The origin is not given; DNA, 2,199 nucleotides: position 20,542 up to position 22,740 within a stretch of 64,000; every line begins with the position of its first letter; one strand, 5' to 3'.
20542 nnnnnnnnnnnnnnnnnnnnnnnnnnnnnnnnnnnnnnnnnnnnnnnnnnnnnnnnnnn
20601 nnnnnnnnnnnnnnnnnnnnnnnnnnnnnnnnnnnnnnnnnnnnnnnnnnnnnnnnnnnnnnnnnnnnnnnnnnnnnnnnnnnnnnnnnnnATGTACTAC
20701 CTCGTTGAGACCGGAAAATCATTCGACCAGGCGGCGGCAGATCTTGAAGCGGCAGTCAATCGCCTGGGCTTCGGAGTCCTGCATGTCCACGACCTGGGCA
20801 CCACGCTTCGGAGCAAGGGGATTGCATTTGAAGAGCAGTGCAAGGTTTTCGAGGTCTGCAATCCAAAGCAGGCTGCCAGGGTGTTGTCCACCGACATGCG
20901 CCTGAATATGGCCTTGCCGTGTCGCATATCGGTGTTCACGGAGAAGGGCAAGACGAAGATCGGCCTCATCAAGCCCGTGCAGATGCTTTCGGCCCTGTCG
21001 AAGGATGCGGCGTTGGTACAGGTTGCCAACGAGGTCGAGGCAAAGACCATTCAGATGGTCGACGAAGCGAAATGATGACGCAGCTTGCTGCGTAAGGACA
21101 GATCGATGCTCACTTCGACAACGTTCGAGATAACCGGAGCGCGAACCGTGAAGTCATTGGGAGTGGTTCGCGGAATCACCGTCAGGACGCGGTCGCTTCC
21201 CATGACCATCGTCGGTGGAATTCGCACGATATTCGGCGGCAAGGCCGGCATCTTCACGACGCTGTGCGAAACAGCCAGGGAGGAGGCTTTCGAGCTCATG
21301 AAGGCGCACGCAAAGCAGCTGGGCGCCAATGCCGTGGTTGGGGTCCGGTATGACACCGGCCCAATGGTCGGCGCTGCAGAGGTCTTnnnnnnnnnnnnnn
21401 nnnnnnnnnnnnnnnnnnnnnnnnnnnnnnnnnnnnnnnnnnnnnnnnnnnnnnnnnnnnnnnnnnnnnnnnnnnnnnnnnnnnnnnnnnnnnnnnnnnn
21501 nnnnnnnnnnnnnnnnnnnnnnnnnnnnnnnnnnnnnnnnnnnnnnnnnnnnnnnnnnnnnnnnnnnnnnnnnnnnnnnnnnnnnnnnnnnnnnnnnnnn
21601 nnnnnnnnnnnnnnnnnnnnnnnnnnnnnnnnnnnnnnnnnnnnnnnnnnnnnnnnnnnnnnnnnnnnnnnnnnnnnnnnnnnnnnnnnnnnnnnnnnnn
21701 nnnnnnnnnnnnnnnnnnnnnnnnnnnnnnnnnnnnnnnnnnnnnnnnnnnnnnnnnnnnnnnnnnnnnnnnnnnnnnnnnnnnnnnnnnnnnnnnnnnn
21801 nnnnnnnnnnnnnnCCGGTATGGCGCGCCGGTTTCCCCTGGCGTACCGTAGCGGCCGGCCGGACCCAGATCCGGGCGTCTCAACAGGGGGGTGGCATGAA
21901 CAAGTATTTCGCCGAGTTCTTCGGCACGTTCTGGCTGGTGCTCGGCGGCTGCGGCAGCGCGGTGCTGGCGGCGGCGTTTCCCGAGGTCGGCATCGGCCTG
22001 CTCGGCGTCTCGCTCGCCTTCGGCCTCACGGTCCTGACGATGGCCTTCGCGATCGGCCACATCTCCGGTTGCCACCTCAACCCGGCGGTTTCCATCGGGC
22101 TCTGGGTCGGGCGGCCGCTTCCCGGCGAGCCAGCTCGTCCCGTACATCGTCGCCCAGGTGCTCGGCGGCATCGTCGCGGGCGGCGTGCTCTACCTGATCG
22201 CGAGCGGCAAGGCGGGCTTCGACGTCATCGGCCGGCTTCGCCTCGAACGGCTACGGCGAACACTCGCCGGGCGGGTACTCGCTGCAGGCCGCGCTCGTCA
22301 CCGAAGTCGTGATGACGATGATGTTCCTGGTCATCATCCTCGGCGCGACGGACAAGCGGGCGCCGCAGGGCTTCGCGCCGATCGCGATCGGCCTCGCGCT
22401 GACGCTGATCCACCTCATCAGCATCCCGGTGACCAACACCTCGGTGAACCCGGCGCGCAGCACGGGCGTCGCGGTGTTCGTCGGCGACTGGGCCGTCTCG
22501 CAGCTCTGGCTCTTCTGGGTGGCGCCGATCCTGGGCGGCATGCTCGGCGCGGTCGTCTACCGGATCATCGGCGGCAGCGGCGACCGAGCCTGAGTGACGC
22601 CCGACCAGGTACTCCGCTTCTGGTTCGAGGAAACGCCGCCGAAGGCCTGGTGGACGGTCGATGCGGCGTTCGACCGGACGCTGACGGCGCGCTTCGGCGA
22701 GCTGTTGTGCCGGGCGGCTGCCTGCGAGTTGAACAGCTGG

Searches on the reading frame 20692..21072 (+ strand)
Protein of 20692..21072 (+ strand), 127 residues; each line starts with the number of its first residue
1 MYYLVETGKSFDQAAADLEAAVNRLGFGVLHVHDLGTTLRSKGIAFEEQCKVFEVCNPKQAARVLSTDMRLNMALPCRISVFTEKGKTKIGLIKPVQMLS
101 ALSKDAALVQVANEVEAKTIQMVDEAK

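Call 80: search_protein_families(library=pfam, proteins=[window:20692-21072:+], max_evalue=0.01)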
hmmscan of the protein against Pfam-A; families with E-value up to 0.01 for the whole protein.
window:20692-21072:+ (127 aa): 1 family
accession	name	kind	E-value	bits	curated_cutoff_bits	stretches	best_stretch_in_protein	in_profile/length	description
PF03625.19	DUF302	-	1.1e-16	60.9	23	1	33-95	1-63/63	Domain of unknown function DUF302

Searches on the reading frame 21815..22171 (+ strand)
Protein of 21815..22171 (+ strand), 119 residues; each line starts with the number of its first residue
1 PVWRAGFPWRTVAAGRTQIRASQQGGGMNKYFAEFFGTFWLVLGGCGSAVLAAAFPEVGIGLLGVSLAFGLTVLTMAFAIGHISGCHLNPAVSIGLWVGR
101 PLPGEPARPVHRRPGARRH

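Call 80: search_protein_families(library=pfam, proteins=[window:21815-22171:+], max_evalue=0.01)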
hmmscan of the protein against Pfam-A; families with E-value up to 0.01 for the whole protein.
window:21815-22171:+ (119 aa): 1 family
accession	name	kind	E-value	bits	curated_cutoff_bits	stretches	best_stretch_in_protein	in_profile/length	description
PF00230.25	MIP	-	6.7e-18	65.7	25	1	28-102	8-83/222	Major intrinsic protein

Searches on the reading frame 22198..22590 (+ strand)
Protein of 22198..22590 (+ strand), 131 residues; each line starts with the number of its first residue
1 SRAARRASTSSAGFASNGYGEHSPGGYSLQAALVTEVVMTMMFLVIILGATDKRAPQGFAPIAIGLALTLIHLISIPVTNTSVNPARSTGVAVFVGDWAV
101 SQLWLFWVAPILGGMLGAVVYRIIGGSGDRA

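Call 80: search_protein_families(library=pfam, proteins=[window:22198-22590:+], max_evalue=0.01)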
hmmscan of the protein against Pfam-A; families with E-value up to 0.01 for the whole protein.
window:22198-22590:+ (131 aa): 1 family
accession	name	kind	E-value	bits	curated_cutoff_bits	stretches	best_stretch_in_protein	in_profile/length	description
PF00230.25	MIP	-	1.5e-23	84.2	25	1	23-121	123-222/222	Major intrinsic protein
